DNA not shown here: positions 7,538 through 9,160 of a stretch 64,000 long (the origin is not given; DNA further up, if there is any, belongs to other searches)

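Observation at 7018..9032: R-M cassette bracketed by a 17-bp direct repeat, apparently inserted into the promoter/start of the Dop-like gene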

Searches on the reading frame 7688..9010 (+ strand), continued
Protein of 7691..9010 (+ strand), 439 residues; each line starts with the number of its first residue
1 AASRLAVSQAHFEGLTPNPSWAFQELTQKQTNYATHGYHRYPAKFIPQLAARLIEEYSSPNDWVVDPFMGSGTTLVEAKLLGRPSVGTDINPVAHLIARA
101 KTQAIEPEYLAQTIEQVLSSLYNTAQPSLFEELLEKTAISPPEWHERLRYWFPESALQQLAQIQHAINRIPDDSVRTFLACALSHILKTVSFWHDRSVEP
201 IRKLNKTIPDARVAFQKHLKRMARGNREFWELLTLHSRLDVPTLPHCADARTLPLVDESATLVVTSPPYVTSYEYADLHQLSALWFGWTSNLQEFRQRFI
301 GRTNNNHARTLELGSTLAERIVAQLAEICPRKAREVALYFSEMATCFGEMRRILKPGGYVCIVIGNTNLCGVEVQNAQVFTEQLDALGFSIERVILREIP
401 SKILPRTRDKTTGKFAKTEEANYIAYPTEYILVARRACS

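Call 32: find_encoding_contigs(protein=P0013, flank=5000, max_places=2)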
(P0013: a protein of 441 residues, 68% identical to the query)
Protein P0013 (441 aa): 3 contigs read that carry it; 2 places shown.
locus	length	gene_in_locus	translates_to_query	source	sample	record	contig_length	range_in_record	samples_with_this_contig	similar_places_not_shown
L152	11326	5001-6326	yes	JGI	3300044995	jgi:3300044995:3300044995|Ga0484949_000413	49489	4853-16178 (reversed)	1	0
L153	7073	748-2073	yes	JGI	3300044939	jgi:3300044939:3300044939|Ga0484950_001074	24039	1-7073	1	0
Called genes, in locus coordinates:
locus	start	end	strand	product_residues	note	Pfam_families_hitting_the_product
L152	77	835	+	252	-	PF01895:PhoU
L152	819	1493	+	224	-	PF01168:Ala_racemase_N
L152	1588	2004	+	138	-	PF04472:SepF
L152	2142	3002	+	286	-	PF00682:HMGL-like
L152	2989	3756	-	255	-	PF13641:Glyco_tranf_2_3, PF00535:Glycos_transf_2, PF10111:Glyco_tranf_2_2 (weak)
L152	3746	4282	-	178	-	PF01661:Macro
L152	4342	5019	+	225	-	PF18643:RE_BsaWI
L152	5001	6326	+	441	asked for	PF01555:N6_N4_Mtase, PF01170:UPF0020 (faint), PF08241:Methyltransf_11 (faint)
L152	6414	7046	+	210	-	PF01257:2Fe-2S_thioredx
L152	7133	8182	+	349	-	PF00142:Fer4_NifH (faint), PF01883:FeS_assembly_P, PF01656:CbiA, PF02374:ArsA_ATPase (weak), PF09140:MipZ, PF10609:ParA, PF13614:AAA_31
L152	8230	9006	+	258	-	PF13267:DUF4058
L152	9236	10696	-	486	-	PF01139:RtcB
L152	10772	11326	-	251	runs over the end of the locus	PF01261:AP_endonuc_2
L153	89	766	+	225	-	PF18643:RE_BsaWI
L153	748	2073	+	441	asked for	PF01555:N6_N4_Mtase, PF01170:UPF0020 (faint), PF08241:Methyltransf_11 (faint)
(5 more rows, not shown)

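Call 39: search_solved_structures(query=window:7691-9010:+, max_evalue=0.001)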
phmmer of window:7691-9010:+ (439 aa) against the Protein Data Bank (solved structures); distinct sequences matched with E-value up to 0.001: 11.
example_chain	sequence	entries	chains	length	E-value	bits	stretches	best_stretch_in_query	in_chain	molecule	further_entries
2zie_A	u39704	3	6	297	1.7e-10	43.5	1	40-101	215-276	Putative modification methylase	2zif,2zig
1g60_A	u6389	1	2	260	6e-07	31.8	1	48-92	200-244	Adenine-specific Methyltransferase MboIIA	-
8urk_A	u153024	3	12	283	1.8e-05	27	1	14-105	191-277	Methyltransferase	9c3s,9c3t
9c3u_A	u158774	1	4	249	2.8e-05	26.3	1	14-103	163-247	Methyltransferase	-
8s9m_A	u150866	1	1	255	5.2e-05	25.4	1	39-92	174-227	DNA cytosine-N4 methyltransferase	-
8s9n_A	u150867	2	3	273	6e-05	25.2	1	39-92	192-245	DNA cytosine-N4 methyltransferase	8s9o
6pbd_A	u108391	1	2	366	0.00011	24.3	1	20-108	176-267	Modification methylase CcrMI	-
5hek_A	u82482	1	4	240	0.00027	23.1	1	41-89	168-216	Adenine specific DNA methyltransferase (DpnA)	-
5hfj_A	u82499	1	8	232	0.00027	23.1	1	41-89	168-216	Adenine specific DNA methyltransferase (DpnA)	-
1ufk_A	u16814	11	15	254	0.0004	22.5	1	48-133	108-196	TT0836 protein | Ribosomal protein L11 methyltransferase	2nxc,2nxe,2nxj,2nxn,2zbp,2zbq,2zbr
3cjt_A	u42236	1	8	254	0.00046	22.3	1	48-133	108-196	Ribosomal protein L11 methyltransferase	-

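Call 51: search_protein_families(library=ncbifam, proteins=[L142:58-735:+, window:7688-9010:+], max_evalue=0.001)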
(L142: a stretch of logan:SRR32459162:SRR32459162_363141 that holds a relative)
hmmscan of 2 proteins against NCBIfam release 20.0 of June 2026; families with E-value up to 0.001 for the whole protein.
L142:58-735:+ (225 aa): 0 families

window:7688-9010:+ (440 aa): 6 families
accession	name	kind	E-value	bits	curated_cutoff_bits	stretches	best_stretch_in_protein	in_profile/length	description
TIGR01177.1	TIGR01177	hypoth_equivalog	5.4e-09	35.8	316.55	1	42-92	162-213/330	TIGR01177 family methyltransferase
NF050803.1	DnaMtaseCcrMCaul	equivalog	8.5e-08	31.5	830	1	36-142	180-283/350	adenine-specific DNA-methyltransferase CcrM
NF008572.0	PRK11524.1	equivalog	9.9e-07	28.2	292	1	31-93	184-246/294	adenine-specific DNA-methyltransferase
NF010253.0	PRK13699.1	subfamily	8.1e-06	25.7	244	1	36-103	138-205/226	DNA methyltransferase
NF042963.1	DUF1156_antiphage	equivalog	0.00012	20.4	1000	0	60-124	182-247/960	anti-phage-associated DUF1156 domain-containing protein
NF040721.1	Trm14_Arch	equivalog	0.00069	18.8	280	0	41-85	170-215/370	tRNA (guanine(6)-N2)-methyltransferase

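Call 52: search_protein_families(library=pfam, proteins=[L142:58-735:+, L152:4342-5019:+, L147:3485-4186:+], max_evalue=0.01)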
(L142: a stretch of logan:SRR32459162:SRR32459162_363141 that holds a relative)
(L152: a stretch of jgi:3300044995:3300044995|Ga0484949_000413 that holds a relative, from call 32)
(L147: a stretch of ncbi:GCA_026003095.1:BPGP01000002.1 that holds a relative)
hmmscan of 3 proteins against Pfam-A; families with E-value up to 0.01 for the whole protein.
L142:58-735:+ (225 aa): 1 family
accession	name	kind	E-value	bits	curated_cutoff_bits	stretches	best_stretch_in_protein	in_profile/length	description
PF18643.7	RE_BsaWI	-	1.5e-08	35.1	26.2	1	109-178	21-88/105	BsaWI restriction endonuclease type 2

L152:4342-5019:+ (225 aa): 1 family
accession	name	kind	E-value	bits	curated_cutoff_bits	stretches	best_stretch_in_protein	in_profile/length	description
PF18643.7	RE_BsaWI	-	1.3e-10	41.7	26.2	1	109-194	21-103/105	BsaWI restriction endonuclease type 2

L147:3485-4186:+ (233 aa): 1 family
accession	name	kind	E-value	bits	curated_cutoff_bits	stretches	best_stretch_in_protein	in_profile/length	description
PF18643.7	RE_BsaWI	-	4.9e-09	36.6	26.2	1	115-188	21-90/105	BsaWI restriction endonuclease type 2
